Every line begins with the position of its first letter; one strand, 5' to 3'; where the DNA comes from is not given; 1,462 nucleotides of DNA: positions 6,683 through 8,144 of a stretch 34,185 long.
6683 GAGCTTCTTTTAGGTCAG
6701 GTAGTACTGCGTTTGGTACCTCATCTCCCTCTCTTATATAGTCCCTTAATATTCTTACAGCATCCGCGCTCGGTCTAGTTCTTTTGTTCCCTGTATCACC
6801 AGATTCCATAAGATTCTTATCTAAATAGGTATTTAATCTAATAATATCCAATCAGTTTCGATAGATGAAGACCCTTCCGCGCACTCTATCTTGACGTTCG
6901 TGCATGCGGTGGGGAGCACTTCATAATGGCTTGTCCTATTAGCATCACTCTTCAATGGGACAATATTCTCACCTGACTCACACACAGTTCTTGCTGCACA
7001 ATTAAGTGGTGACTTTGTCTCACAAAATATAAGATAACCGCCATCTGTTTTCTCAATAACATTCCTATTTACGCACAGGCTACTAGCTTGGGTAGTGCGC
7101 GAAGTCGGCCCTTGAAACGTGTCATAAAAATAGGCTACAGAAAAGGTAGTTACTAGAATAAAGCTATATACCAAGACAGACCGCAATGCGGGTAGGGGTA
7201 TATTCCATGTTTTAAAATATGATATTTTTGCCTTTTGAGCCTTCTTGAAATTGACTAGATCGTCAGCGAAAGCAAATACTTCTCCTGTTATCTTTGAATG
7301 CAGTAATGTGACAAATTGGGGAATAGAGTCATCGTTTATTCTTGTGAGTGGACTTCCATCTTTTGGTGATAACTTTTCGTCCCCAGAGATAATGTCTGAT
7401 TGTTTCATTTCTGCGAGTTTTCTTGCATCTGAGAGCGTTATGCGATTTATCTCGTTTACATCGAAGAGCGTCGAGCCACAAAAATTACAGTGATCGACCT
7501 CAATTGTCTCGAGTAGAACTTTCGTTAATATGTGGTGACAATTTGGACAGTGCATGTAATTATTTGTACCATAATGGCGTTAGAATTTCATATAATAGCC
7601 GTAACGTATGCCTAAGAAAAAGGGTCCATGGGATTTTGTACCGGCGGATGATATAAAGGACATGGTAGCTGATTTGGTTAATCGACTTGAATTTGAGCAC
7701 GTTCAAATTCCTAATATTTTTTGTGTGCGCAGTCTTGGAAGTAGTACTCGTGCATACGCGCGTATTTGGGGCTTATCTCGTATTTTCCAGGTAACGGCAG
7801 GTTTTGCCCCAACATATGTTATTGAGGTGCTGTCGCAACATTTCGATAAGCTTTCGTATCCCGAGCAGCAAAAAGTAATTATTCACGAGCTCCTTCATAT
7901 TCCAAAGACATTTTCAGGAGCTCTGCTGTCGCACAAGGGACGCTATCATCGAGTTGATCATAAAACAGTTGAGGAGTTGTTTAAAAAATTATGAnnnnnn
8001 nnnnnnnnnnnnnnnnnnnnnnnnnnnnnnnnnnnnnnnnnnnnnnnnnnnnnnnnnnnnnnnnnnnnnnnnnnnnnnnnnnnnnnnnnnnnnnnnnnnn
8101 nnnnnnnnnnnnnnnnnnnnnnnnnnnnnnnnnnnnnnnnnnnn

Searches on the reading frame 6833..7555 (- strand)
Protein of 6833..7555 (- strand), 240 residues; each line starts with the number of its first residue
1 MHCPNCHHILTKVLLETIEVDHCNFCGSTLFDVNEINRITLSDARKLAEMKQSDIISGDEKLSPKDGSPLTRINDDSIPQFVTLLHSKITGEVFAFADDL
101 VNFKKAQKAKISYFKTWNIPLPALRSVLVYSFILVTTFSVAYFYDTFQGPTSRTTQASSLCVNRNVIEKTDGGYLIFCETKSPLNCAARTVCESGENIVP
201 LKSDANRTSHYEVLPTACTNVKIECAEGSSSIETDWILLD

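Call 6: search_protein_families(library=pfam, proteins=[window:6833-7555:-], max_evalue=0.01)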
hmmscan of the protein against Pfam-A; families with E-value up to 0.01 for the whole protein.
window:6833-7555:- (240 aa): 1 family
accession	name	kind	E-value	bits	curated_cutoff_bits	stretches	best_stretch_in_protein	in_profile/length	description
PF13453.11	Zn_ribbon_TFIIB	-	1.3e-06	28.1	22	1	2-39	1-38/41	Transcription factor zinc-finger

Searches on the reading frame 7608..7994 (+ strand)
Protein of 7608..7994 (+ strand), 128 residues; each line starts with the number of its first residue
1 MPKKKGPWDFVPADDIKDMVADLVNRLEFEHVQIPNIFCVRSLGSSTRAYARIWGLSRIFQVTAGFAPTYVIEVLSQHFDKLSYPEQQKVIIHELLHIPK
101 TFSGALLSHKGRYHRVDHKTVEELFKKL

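Call 6: search_protein_families(library=pfam, proteins=[window:7608-7994:+], max_evalue=0.01)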
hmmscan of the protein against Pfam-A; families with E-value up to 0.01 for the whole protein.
window:7608-7994:+ (128 aa): 1 family
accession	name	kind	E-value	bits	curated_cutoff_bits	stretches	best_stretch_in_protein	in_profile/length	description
PF18894.6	PhageMetallopep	-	2.6e-20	73.3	23.7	1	8-110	1-111/134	Putative phage metallopeptidase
